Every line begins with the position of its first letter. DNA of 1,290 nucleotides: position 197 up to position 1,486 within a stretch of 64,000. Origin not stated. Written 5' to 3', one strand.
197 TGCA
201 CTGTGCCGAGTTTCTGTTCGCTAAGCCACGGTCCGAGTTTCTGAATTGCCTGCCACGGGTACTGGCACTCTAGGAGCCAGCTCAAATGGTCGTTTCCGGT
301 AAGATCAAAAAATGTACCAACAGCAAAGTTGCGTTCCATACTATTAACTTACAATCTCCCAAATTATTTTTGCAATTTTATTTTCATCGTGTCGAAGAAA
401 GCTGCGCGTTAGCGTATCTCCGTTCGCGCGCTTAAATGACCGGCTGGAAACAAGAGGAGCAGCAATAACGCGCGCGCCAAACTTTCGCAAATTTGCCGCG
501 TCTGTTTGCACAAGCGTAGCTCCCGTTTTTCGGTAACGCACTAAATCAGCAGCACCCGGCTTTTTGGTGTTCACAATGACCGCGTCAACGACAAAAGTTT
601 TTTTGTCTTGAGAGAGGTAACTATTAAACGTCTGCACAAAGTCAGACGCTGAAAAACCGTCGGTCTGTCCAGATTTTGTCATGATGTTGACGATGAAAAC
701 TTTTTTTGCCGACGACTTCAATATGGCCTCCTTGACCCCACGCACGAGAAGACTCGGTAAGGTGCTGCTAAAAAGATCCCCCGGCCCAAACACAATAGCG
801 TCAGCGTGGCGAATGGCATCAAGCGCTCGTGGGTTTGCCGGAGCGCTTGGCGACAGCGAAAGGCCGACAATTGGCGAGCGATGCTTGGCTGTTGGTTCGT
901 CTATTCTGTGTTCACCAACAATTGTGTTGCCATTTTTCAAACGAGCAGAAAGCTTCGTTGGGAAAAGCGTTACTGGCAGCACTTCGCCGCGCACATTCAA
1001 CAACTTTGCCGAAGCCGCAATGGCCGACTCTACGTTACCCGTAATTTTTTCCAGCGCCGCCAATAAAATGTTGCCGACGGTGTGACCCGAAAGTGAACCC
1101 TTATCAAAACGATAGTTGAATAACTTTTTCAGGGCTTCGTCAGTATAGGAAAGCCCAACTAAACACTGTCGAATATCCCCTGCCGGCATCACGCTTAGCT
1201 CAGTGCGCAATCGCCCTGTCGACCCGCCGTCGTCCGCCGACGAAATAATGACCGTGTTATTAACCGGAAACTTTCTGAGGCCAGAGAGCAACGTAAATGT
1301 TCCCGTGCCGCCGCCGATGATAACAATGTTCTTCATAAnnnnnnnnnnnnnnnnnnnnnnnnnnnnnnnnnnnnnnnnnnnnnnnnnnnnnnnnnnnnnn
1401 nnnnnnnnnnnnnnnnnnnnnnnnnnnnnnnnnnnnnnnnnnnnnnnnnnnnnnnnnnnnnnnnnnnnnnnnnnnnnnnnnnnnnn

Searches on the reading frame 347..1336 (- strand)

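Call 98: search_protein_families(library=pfam, proteins=[window:347-1336:-], max_evalue=0.0001)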
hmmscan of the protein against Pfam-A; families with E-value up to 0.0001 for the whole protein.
window:347-1336:- (330 aa): 1 family
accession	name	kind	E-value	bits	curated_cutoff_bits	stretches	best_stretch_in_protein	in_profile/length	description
PF01933.23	CofD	-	7.7e-90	301.4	30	1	4-295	1-289/290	2-phospho-L-lactate transferase CofD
